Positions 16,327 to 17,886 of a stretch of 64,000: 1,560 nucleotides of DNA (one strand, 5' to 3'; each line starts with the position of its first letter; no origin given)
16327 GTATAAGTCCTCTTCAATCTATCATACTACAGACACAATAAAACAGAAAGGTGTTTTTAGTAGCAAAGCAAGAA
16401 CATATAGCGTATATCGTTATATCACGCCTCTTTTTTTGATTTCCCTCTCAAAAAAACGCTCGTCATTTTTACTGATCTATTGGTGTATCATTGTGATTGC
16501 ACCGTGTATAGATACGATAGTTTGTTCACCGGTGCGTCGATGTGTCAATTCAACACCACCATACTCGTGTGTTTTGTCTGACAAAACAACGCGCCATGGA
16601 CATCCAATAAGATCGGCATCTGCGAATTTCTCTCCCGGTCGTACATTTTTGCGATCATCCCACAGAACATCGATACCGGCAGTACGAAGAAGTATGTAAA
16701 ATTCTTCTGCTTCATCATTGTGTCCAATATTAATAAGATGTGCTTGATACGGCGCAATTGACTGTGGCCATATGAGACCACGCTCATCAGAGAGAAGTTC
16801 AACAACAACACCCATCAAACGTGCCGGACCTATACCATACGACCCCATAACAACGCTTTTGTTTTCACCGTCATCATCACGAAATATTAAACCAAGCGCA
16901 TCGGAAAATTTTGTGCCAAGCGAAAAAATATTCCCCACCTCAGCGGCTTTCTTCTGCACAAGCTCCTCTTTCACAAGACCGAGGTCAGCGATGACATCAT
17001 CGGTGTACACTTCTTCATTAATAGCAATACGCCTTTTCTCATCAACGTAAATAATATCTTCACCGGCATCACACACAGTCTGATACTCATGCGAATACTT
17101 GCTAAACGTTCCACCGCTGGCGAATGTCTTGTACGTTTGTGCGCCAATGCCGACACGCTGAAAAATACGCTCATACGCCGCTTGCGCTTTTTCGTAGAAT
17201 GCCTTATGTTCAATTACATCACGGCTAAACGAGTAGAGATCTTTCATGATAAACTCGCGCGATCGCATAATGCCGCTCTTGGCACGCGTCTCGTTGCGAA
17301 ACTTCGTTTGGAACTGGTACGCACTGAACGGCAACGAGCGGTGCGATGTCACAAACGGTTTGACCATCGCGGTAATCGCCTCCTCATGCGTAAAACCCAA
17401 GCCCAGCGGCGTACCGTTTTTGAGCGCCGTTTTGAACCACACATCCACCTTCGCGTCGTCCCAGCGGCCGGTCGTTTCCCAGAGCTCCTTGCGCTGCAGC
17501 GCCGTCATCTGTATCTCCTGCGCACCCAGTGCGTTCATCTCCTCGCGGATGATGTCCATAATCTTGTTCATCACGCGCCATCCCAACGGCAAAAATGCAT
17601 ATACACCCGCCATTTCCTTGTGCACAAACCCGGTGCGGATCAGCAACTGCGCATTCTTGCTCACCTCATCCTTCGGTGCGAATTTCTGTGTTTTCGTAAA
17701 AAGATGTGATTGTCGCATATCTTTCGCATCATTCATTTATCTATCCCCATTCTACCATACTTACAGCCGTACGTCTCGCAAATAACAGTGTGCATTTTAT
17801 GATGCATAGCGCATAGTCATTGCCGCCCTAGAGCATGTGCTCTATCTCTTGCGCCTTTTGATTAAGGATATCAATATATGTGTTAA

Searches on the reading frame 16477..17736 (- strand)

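Call 75: search_protein_families(library=pfam, proteins=[window:16477-17736:-], max_evalue=0.00001)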
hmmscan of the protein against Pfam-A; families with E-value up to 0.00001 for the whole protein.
window:16477-17736:- (419 aa): 2 families
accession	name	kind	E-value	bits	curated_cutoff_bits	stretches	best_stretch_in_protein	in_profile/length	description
PF00587.30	tRNA-synt_2b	-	3.9e-26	92.6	29.3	1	102-313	2-177/179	tRNA synthetase class II core domain (G, H, P, S and T)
PF03129.25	HGTP_anticodon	-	1.2e-14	54.6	21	1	338-417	13-91/94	Anticodon binding domain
